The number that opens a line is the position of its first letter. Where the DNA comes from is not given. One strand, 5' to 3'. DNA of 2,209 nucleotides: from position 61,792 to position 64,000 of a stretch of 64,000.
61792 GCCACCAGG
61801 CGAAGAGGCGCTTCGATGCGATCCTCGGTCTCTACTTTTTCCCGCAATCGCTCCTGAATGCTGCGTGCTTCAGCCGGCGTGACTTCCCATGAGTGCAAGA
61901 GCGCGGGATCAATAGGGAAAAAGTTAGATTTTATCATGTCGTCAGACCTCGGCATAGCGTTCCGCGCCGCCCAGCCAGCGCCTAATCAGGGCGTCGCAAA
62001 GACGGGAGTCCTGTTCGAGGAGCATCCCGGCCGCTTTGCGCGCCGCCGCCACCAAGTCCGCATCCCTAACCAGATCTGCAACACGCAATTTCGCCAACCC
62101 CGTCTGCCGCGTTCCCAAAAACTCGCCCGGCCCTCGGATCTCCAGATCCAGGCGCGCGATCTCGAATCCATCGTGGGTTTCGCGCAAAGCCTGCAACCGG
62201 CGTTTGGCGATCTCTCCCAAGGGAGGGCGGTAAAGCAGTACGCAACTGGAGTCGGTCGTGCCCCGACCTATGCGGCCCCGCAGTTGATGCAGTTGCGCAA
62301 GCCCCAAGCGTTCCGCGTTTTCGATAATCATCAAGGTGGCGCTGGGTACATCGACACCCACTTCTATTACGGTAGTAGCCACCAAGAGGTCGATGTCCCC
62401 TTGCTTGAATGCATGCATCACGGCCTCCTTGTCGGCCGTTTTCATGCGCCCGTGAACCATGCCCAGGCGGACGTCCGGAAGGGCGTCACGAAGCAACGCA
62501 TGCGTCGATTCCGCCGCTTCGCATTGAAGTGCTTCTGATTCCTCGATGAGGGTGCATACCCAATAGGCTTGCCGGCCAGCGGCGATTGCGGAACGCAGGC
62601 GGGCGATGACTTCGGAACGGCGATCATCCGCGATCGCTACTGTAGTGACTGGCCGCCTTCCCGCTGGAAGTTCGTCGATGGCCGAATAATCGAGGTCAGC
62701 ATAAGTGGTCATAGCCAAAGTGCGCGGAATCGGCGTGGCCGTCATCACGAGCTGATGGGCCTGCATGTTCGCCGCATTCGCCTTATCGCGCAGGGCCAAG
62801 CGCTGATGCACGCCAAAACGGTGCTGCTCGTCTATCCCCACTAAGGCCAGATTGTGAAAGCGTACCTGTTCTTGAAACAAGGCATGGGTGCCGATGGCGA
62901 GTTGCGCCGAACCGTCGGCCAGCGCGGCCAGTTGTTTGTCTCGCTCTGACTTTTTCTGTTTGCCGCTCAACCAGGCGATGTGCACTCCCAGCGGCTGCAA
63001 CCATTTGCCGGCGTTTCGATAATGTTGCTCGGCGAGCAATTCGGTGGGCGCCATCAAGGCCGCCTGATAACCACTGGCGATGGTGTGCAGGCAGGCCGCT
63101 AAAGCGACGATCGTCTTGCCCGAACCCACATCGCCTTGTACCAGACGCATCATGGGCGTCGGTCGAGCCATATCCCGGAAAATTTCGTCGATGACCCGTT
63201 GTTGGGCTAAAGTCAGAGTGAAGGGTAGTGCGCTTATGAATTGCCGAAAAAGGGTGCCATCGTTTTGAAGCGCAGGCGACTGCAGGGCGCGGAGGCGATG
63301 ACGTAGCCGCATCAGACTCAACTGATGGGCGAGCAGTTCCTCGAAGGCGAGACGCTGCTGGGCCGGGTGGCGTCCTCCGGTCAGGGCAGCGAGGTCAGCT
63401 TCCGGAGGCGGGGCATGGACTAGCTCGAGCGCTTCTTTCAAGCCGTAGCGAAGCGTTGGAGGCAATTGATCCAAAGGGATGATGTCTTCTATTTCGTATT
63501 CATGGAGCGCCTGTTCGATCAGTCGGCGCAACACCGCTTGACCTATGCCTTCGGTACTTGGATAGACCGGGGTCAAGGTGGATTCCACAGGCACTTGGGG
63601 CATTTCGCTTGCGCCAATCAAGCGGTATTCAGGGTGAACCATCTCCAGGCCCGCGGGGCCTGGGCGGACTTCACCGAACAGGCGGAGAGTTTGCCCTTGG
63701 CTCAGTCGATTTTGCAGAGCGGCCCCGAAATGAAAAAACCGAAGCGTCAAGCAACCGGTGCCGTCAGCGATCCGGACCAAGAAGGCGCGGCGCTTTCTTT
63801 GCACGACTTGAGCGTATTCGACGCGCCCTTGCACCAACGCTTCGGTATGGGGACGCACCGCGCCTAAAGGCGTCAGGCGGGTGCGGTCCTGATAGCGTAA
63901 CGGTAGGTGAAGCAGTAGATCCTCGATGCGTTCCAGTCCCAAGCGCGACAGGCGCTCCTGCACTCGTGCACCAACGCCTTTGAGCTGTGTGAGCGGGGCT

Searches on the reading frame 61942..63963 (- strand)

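Call 21: search_protein_families(library=pfam, proteins=[window:61942-63963:-], max_evalue=0.00001)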
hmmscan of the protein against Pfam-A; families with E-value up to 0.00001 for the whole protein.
window:61942-63963:- (673 aa): 5 families
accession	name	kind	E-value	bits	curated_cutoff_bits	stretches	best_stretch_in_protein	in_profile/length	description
PF00270.35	DEAD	-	1.1e-22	81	26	1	253-417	3-165/167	DEAD/DEAH box helicase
PF00271.37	Helicase_C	-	7e-21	75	23.5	1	461-567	13-108/110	Helicase conserved C-terminal domain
PF17191.10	RecG_wedge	-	1.8e-13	50.9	23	1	5-153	16-159/162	RecG wedge domain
PF19833.4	RecG_dom3_C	-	3e-13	50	26.8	1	596-655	1-61/87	ATP-dependent DNA helicase RecG, domain 3, C-terminal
PF04851.21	ResIII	-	1.2e-08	35.5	22.5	1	250-411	4-162/164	Type III restriction enzyme, res subunit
